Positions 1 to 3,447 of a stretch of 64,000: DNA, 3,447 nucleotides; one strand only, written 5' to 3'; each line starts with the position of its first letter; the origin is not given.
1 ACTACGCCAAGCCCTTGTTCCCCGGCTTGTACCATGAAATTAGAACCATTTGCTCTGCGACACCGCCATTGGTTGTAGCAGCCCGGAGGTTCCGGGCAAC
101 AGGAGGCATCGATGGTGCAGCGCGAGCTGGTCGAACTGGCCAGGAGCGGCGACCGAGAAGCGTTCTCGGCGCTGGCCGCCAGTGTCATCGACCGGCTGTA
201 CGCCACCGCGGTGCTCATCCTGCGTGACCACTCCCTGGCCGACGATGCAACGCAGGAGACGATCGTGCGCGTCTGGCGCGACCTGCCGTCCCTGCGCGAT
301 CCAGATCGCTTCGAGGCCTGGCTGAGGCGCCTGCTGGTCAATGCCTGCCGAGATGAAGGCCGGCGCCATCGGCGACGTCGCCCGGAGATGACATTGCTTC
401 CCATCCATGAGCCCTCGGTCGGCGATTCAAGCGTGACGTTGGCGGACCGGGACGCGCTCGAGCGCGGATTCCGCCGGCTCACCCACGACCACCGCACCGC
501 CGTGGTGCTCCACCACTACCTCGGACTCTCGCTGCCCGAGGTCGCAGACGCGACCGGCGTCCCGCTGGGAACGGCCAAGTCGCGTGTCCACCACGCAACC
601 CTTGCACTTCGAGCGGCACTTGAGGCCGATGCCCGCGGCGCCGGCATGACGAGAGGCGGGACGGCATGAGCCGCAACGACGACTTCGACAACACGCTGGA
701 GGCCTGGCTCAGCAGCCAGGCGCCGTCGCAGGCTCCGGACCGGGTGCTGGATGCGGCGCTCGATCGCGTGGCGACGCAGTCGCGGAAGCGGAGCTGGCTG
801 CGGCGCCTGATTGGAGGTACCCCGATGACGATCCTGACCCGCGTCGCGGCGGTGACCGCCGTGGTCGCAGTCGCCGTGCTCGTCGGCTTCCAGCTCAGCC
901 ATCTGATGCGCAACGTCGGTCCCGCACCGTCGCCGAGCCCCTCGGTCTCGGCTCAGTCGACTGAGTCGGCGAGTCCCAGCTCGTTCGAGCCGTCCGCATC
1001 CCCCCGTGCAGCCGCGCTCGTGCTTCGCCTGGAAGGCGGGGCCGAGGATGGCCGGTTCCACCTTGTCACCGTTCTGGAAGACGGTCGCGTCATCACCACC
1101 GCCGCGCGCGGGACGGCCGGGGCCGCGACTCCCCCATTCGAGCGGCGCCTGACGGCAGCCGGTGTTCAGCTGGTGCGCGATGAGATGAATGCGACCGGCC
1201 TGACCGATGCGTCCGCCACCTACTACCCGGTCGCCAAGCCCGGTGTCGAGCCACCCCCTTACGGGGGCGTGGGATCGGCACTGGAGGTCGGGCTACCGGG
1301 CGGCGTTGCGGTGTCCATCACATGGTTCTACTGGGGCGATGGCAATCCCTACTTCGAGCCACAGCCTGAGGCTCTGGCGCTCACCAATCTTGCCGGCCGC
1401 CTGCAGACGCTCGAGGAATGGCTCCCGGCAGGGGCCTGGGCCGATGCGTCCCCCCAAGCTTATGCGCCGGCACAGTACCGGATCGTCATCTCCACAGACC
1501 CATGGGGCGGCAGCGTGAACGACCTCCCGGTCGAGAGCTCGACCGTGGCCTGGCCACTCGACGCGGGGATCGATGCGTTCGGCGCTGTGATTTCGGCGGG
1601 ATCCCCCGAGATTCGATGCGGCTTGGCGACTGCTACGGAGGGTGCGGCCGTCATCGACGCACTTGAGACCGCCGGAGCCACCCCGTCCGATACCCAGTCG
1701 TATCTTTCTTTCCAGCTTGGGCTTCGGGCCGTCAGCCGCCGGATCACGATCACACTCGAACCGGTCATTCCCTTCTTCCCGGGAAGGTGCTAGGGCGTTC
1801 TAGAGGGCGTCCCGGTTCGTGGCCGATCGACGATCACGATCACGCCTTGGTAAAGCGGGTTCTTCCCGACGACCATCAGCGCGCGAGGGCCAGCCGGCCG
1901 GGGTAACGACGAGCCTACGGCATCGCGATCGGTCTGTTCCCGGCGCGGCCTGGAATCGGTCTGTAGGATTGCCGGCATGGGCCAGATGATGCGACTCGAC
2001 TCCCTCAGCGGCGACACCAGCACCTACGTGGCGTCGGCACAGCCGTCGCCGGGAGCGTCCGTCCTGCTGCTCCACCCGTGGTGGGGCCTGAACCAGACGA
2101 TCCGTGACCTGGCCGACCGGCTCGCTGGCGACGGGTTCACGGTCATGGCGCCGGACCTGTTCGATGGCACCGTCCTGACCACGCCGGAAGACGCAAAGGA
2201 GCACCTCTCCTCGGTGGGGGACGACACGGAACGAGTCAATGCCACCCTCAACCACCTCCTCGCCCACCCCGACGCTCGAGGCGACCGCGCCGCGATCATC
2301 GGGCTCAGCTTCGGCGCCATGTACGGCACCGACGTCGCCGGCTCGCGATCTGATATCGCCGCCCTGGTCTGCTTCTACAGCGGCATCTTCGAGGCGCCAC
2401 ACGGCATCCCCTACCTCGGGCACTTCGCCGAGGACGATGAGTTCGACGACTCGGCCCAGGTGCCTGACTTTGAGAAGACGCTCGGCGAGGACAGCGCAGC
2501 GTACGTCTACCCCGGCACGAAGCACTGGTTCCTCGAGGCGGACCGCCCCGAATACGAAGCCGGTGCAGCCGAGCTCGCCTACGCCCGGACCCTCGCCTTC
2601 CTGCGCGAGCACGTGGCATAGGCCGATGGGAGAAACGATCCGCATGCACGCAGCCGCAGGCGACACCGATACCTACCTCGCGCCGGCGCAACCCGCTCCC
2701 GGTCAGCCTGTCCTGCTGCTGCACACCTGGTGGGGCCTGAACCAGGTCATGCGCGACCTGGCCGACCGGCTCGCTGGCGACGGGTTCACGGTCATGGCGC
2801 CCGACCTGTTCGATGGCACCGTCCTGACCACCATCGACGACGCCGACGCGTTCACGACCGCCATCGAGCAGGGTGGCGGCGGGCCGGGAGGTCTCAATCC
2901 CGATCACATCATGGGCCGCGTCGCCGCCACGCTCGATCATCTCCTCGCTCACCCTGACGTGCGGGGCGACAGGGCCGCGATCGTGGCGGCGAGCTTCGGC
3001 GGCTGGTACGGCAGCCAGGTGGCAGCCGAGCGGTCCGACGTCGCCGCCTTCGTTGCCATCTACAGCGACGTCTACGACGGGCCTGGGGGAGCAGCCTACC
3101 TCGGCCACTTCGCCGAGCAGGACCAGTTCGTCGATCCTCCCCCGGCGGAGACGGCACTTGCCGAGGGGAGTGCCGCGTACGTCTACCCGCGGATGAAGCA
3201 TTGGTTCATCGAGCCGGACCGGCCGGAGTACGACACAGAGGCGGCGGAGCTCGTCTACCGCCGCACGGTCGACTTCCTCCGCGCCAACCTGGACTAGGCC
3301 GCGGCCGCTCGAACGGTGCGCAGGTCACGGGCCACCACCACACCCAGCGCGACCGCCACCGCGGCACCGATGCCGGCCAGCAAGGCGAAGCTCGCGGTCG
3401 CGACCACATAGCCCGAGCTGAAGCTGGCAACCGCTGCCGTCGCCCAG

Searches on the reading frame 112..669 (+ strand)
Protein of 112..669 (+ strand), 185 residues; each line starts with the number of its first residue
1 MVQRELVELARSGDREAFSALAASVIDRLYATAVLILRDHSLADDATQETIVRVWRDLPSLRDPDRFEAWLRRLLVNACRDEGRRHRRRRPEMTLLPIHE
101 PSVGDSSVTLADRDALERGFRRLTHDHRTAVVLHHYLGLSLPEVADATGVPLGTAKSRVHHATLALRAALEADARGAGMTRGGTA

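Call 39: find_encoding_contigs(protein=window:112-669:+, flank=10000, max_places=3)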
Protein window:112-669:+ (185 aa): 1 contig read that carries it; 1 place shown.
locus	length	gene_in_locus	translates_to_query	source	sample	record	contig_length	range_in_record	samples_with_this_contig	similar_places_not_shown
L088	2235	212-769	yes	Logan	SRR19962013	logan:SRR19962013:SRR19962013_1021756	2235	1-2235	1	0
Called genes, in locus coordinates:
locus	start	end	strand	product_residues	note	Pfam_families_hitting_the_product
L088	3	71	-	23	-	?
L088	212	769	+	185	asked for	PF04542:Sigma70_r2, PF08281:Sigma70_r4_2, PF04545:Sigma70_r4 (weak)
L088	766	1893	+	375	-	-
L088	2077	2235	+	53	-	?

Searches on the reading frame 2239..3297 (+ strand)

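Call 18: search_protein_families(library=pfam, proteins=[window:2239-3297:+], max_evalue=0.001)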
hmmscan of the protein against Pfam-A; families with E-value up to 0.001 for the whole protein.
window:2239-3297:+ (352 aa): 1 family
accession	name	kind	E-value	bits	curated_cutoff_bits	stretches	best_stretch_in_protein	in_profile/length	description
PF01738.24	DLH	-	1.1e-20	74.6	21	1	145-349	3-215/217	Dienelactone hydrolase family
